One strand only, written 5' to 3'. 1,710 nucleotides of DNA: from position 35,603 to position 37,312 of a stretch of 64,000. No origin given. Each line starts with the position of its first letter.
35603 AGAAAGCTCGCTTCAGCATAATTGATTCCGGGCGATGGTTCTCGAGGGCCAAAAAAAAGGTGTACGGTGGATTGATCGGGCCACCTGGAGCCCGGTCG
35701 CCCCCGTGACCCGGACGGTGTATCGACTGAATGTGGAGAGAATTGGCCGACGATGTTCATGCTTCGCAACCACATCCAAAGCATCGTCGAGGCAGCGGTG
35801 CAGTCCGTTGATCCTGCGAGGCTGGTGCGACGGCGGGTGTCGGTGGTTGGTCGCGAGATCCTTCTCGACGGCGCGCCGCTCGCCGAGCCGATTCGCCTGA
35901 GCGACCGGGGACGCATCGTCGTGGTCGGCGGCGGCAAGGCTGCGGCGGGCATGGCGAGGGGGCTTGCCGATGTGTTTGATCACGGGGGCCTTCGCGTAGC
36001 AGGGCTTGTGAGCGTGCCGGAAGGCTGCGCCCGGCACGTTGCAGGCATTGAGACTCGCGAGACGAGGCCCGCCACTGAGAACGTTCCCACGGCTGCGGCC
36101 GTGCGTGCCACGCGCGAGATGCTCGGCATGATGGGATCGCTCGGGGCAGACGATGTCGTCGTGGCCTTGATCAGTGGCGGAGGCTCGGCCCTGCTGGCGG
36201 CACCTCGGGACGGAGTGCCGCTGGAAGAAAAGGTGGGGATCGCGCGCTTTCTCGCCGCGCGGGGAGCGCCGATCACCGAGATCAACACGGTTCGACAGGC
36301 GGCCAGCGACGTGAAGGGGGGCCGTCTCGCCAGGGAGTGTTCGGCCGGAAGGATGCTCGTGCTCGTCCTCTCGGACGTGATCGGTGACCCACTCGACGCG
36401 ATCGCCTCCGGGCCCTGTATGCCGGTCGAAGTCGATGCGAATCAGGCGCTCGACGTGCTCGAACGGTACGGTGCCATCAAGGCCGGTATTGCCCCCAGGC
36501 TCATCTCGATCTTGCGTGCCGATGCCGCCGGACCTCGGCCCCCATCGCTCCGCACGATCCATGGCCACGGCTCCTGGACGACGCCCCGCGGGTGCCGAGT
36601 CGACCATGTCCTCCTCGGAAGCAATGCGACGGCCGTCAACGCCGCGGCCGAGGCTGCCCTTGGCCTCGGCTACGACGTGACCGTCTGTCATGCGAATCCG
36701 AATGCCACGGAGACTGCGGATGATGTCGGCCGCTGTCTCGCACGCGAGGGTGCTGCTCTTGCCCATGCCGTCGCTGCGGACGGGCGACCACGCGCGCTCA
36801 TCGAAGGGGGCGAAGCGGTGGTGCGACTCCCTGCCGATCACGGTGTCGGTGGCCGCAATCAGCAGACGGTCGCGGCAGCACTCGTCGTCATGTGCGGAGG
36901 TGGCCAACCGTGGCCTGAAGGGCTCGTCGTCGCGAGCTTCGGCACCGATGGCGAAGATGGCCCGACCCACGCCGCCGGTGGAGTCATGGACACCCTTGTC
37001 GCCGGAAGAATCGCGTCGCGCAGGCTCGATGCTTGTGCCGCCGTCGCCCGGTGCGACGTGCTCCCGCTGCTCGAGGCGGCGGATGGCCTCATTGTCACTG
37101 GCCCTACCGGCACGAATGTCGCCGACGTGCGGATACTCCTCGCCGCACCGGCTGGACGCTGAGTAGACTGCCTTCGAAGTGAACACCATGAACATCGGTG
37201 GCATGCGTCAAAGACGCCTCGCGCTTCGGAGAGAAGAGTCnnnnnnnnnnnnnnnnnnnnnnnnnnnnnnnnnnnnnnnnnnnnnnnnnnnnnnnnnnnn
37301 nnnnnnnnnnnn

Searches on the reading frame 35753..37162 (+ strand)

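Call 103: search_protein_families(library=pfam, proteins=[window:35753-37162:+], max_evalue=0.00001)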
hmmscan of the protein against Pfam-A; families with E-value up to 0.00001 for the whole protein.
window:35753-37162:+ (469 aa): 2 families
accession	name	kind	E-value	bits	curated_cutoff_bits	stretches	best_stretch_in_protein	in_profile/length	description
PF13660.11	DUF4147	-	6.7e-66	222.5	23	1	8-242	2-223/234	Domain of unknown function (DUF4147)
PF05161.18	MOFRL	-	1.8e-24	86.4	28.3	1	348-458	2-106/106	MOFRL family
